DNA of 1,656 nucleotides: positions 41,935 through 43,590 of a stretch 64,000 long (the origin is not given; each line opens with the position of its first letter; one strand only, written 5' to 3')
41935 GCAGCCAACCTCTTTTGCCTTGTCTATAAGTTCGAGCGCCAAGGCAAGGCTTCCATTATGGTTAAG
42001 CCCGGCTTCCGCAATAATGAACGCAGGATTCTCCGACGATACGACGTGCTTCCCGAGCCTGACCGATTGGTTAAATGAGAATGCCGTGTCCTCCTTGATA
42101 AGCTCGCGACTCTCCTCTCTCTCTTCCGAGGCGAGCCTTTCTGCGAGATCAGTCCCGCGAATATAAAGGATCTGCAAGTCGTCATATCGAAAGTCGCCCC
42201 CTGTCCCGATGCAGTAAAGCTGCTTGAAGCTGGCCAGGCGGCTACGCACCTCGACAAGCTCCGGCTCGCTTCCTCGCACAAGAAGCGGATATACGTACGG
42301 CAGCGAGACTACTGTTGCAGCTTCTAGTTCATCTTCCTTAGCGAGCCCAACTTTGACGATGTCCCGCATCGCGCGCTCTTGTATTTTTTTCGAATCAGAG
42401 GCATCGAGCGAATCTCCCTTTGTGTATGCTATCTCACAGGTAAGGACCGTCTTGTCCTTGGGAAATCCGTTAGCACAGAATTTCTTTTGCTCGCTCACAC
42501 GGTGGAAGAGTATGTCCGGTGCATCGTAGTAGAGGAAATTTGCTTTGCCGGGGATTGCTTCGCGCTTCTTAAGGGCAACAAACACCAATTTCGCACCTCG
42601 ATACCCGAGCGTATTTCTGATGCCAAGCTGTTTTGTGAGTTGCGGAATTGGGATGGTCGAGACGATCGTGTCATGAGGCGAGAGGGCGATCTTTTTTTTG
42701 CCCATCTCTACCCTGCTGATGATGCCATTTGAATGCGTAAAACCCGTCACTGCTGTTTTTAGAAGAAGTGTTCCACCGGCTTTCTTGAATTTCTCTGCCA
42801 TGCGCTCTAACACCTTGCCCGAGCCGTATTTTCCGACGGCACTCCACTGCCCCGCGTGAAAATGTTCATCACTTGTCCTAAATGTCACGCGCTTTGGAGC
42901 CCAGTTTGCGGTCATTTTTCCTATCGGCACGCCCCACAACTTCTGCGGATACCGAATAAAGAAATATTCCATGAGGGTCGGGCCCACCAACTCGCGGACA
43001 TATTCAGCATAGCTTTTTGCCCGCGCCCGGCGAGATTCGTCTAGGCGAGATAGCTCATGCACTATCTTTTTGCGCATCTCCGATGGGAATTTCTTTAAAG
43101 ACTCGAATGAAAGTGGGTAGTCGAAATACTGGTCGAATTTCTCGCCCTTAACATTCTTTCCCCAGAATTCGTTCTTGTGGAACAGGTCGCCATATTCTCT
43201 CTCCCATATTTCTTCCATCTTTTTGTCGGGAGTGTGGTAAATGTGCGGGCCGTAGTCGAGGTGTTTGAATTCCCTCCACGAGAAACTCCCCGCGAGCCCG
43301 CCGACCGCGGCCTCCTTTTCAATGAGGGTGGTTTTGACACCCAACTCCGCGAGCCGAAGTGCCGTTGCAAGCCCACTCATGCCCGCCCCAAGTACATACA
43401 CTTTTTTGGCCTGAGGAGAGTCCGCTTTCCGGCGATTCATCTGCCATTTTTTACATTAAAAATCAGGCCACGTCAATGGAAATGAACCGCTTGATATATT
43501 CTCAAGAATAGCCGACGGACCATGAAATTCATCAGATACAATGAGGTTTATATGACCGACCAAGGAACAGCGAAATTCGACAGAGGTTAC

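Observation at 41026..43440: UDP-galactopyranose-mutase-like flavoenzyme fused to a NeuB-type nonulosonic acid synthase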

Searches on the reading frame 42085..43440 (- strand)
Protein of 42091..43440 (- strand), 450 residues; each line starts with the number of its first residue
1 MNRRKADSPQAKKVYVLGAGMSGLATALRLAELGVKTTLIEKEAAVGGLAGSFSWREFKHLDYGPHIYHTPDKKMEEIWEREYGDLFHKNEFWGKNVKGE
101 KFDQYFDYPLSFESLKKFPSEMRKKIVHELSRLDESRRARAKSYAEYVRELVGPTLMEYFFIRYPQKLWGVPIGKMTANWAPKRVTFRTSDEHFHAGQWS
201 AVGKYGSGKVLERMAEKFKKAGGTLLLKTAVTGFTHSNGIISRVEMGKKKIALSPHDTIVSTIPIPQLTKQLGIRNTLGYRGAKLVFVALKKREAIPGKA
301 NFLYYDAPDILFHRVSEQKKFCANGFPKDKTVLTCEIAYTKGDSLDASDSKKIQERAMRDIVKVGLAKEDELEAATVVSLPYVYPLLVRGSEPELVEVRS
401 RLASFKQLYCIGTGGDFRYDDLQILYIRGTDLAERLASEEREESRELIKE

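Call 12: search_solved_structures(query=window:42091-43440:-, max_evalue=0.01, show_alignments=3)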
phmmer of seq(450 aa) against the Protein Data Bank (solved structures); distinct sequences matched with E-value up to 0.01: 57.
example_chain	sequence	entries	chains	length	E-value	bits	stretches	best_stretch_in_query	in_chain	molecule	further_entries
1wam_A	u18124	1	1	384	1.6e-11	46.9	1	11-206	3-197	UDP-GALACTOPYRANOSE MUTASE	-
2bi7_A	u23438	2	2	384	1.6e-11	46.9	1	11-206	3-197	UDP-GALACTOPYRANOSE MUTASE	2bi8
3gf4_A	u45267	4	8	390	1.7e-11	46.8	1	11-206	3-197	UDP-galactopyranose mutase | Probable UDP-galactopyranose mutase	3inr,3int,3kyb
1i8t_A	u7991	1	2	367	1.2e-09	40.8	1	16-220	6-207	UDP-GALACTOPYRANOSE MUTASE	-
5f3r_A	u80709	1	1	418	1.3e-09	40.7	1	14-215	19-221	UDP-galactopyranose mutase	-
5eqd_A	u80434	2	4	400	1.5e-09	40.5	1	14-215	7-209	UDP-galactopyranose mutase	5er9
4dsg_A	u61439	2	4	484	9.9e-09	37.7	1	12-186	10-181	UDP-galactopyranose mutase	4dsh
4u8k_A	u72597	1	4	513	1e-08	37.7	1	13-186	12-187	UDP-galactopyranose mutase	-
3uka_A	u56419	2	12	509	1.2e-08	37.5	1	13-187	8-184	UDP-galactopyranose mutase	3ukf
3ukl_A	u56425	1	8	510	1.2e-08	37.4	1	13-187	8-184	UDP-galactopyranose mutase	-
3ute_A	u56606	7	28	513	1.2e-08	37.4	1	13-186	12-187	UDP-galactopyranose mutase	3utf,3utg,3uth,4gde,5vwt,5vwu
3ukh_A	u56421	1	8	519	1.3e-08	37.3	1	13-187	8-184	UDP-galactopyranose mutase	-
4u8l_A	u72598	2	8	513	1.6e-08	37.1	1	13-187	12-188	UDP-galactopyranose mutase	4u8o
4u8i_A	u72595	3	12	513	1.6e-08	37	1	13-186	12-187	UDP-galactopyranose mutase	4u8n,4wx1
3ukq_A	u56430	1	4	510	1.6e-08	37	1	13-186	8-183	UDP-galactopyranose mutase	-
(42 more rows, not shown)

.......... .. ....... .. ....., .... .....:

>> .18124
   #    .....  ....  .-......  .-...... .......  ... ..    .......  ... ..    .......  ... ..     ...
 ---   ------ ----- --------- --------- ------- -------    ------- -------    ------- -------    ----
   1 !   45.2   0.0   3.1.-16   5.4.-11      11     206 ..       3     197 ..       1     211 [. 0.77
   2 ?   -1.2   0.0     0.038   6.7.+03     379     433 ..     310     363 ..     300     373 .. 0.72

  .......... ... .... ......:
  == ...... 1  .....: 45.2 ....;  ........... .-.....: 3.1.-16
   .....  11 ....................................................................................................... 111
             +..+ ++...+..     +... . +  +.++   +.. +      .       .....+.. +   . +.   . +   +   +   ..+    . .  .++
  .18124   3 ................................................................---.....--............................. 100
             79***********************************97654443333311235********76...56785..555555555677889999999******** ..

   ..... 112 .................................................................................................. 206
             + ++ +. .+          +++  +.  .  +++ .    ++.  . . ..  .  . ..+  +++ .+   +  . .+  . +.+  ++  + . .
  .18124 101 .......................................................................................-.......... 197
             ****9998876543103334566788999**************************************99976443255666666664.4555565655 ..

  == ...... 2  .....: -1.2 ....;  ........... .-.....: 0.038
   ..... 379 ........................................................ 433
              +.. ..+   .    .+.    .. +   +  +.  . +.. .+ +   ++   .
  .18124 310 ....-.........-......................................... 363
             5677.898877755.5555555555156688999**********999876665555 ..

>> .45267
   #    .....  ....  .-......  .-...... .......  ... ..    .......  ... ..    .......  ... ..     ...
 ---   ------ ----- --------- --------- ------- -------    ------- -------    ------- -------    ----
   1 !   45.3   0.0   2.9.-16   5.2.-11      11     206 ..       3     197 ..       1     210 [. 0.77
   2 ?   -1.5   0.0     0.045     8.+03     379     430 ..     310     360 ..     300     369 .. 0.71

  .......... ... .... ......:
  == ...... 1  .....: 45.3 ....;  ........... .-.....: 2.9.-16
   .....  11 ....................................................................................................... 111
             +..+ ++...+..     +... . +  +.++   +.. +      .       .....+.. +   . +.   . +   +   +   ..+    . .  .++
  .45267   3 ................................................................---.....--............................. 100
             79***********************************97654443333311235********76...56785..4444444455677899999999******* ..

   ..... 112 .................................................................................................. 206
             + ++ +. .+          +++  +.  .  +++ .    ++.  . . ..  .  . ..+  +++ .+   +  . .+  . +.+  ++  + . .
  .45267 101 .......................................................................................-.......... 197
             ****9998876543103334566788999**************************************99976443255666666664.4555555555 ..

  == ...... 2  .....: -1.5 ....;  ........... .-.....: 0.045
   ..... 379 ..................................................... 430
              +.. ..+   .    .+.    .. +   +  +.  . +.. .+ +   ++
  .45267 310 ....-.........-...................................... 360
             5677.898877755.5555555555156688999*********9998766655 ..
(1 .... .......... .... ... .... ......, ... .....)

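Call 19: search_protein_representatives(protein=window:42091-43440:-)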
Query: 450 residues. Proteins with E-value up to 0.001 (for the whole library): 4442; up to 1e-10: 1675; up to 1e-30: 104. The best 150 are listed.
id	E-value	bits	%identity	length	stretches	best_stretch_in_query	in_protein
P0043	5.6e-146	503.3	50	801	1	13-449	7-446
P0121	2.7e-105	369.2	41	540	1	11-437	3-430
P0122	1.7e-102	359.9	38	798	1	11-449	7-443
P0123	2.9e-100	352.6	82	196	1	12-197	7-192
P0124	1.7e-96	340.2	39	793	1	13-438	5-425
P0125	6.5e-91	321.8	38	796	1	13-438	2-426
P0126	9.5e-91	321.3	37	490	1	14-438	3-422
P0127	4.6e-90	319.0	34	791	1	14-442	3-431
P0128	2.4e-89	316.6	46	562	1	13-327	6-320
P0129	8.5e-88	311.5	37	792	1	12-446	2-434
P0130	7.5e-84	298.5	37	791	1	12-436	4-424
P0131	1.1e-79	284.8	36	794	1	12-445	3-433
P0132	2.1e-79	283.9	36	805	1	12-439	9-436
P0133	7.9e-77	275.4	35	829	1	14-440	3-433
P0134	2.5e-68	247.4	34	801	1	14-450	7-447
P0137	1.5e-65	238.2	33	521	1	15-445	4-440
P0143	3.5e-60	220.5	32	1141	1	12-444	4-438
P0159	8.6e-50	186.3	30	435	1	14-438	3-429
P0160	4.4e-44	167.5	28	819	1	10-436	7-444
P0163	1.6e-42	162.3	29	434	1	15-422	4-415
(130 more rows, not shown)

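Call 39: predict_structure(alignment_id=A4)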
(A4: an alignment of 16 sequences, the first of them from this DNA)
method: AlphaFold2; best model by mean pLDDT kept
length: 452 residues; sequences in the alignment: 16
mean_pLDDT: 89.8   pTM: 0.89
mean pLDDT of the five models: 89.8, 88.6, 88.7, 88.1, 88.1
residues with pLDDT >= 90: 349; 70-90: 72; 50-70: 11; < 50: 20
segments of 3 or more residues with pLDDT < 50: 1-8, 441-452
pLDDT, mean of each block of 10 residues (from residue 1): 43 93 97 97 92 95 90 92 95 93 91 91 95 90 90 92 91 82 74 92 93 97 97 95 95 95 93 92 96 96 95 97 95 96 91 98 98 96 86 90 93 79 90 86 40 34
secondary structure, 60 per line:
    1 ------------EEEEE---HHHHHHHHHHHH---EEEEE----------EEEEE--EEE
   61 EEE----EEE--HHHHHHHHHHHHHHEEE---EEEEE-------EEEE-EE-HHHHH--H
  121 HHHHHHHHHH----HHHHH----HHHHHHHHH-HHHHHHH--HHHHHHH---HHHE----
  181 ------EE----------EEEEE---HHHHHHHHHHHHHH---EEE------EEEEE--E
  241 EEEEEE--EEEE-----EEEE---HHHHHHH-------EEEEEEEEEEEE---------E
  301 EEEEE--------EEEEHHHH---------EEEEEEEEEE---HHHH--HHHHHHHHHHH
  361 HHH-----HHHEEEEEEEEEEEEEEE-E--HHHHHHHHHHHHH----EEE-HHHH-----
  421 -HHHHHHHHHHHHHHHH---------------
elements in order: E13-17 H21-32 E36-40 E51-55 E58-63 E68-70 H73-86 E87-89 E93-97 E105-108 H113-117 H120-130 H135-139 H144-152 H154-160 H163-169 E199-203 H207-220 E224-226 E233-237 E240-246 E249-252 E258-261 H265-271 E279-290 E300-305 E314-317 H318-321 E331-340 H344-347 H350-363 E372-386 H391-403 E408-410 H412-415 H422-437

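Call 42: fold_search(model_id=the predicted structure, library=pdb)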
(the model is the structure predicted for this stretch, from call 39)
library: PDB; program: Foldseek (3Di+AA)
matches with E <= 10: 1991; with E <= 0.001: 1090
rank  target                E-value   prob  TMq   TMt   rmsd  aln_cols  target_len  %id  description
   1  5vwt_C                5.3e-25  1.00  0.78  0.71   3.9       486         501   17  Crystal structure of oxidized Aspergillus fumigatus UDP-galactopyranose mutase complexed with NADPH (released 2017-05-31)
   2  3lov                  7.5e-25  1.00  0.74  0.74   5.0       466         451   17  Crystal structure of Putative protoporphyrinogen oxidase (YP_001813199.1) from Exiguobacterium sp. 255-15 at 2.06 A reso (released 2010-02-23)
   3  5hhf_A                1.2e-24  1.00  0.79  0.72   3.7       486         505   17  Crystal structure of Aspergillus fumigatus UDP-Galactopyranose mutase mutant H63A with covalent FAD-Galactopyranose an (released 2016-02-17)
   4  3ukk_B                6.5e-24  1.00  0.80  0.71   3.5       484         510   17  Crystal structure of R182K-UDP-galactopuranose mutase from Aspergillus fumigatus in complex with UDPgalp (released 2012-02-22)
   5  3ukk_A                6.5e-24  1.00  0.79  0.69   3.8       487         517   17  Crystal structure of R182K-UDP-galactopuranose mutase from Aspergillus fumigatus in complex with UDPgalp (released 2012-02-22)
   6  4dsg_B                8.2e-24  1.00  0.80  0.78   4.2       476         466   17  Crystal Structure of oxidized UDP-Galactopyranose mutase (released 2012-06-13)
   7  5vwu_C                1.2e-23  1.00  0.79  0.72   4.0       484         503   17  Crystal structure of oxidized Aspergillus fumigatus UDP-galactopyranose mutase complexed with NADH (released 2017-05-31)
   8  5vwu_A                1.2e-23  1.00  0.77  0.71   4.4       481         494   17  Crystal structure of oxidized Aspergillus fumigatus UDP-galactopyranose mutase complexed with NADH (released 2017-05-31)
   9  4dsg_A                1.2e-23  1.00  0.79  0.75   3.8       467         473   17  Crystal Structure of oxidized UDP-Galactopyranose mutase (released 2012-06-13)
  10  4dsh_B                1.3e-23  1.00  0.79  0.77   4.1       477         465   18  Crystal structure of reduced UDP-Galactopyranose mutase (released 2012-06-13)
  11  3ukk_D                2.2e-23  1.00  0.79  0.70   3.8       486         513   17  Crystal structure of R182K-UDP-galactopuranose mutase from Aspergillus fumigatus in complex with UDPgalp (released 2012-02-22)
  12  3ukq_A                2.8e-23  1.00  0.79  0.71   3.8       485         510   18  Crystal structure of R327K UDP-galactopyranose mutase from Aspergillus fumigatus in complex with UDPgalp (released 2012-02-22)
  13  4u8i_A                2.8e-23  1.00  0.79  0.71   4.0       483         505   17  Structure of Aspergillus fumigatus UDP-Galactopyranose mutase mutant F66A (released 2014-12-03)
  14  3ute_C                3.1e-23  1.00  0.78  0.70   4.3       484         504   17  Crystal structure of Aspergillus fumigatus UDP galactopyranose mutase sulfate complex (released 2012-02-08)
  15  3ukk_C                3.5e-23  1.00  0.79  0.70   3.7       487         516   17  Crystal structure of R182K-UDP-galactopuranose mutase from Aspergillus fumigatus in complex with UDPgalp (released 2012-02-22)
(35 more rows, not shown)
